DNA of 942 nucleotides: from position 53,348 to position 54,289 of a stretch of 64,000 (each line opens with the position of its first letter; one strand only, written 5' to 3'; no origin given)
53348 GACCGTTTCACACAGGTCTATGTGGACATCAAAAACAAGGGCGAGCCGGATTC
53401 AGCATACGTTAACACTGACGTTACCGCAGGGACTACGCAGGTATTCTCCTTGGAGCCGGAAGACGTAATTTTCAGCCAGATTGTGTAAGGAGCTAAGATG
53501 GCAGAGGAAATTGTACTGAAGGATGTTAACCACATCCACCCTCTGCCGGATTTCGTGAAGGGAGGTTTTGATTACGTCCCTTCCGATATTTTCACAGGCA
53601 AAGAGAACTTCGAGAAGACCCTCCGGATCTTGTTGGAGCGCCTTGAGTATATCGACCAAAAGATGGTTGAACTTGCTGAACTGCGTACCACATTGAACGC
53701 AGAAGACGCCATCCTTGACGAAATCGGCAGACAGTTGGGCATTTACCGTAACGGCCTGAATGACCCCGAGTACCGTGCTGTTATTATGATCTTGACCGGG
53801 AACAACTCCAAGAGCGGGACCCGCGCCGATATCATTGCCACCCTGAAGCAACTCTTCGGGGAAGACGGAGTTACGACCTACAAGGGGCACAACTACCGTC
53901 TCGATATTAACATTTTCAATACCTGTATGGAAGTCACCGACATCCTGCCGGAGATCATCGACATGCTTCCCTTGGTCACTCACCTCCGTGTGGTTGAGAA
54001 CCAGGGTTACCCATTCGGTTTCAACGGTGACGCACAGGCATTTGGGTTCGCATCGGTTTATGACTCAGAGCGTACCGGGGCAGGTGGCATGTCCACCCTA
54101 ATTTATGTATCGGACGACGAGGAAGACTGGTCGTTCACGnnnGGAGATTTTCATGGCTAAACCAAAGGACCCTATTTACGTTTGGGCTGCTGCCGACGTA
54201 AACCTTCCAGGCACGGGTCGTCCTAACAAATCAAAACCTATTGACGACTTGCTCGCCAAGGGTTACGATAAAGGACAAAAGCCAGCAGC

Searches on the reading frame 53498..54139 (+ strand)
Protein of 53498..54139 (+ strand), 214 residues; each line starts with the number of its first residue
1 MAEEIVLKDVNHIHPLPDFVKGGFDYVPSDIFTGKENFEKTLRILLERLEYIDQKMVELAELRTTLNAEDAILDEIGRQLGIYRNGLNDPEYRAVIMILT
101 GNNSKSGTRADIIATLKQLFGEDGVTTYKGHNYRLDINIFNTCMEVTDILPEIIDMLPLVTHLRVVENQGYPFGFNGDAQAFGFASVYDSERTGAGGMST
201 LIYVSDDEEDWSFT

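Call 6: search_protein_families(library=pfam, proteins=[window:53498-54139:+], max_evalue=1)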
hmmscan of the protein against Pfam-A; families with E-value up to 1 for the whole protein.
window:53498-54139:+ (214 aa): 2 families
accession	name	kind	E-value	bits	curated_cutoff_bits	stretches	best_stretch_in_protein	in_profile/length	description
PF11041.13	DUF2612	-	1.3e-06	29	23.5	1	87-158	99-169/181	Protein of unknown function (DUF2612)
PF09278.17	MerR-DNA-bind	-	0.017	16.2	25.4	1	41-67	37-63/65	MerR, DNA binding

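Call 7: search_protein_families(library=phrogs, proteins=[window:53498-54139:+], max_evalue=0.01)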
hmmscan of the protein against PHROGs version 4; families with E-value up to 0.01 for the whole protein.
window:53498-54139:+ (214 aa): 5 families
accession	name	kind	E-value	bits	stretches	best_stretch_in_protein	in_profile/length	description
phrog_4056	-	tail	6.1e-101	337.5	1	4-214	2-212/219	baseplate protein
phrog_6277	-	unknown function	8.1e-14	52.6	1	29-119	17-107/280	-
phrog_22472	-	unknown function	2e-09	38.3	1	25-126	14-115/302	-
phrog_1160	-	tail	7e-09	35.9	1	30-124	26-124/528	baseplate protein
phrog_587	-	head and packaging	8e-06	26.3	1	87-186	125-227/392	structural protein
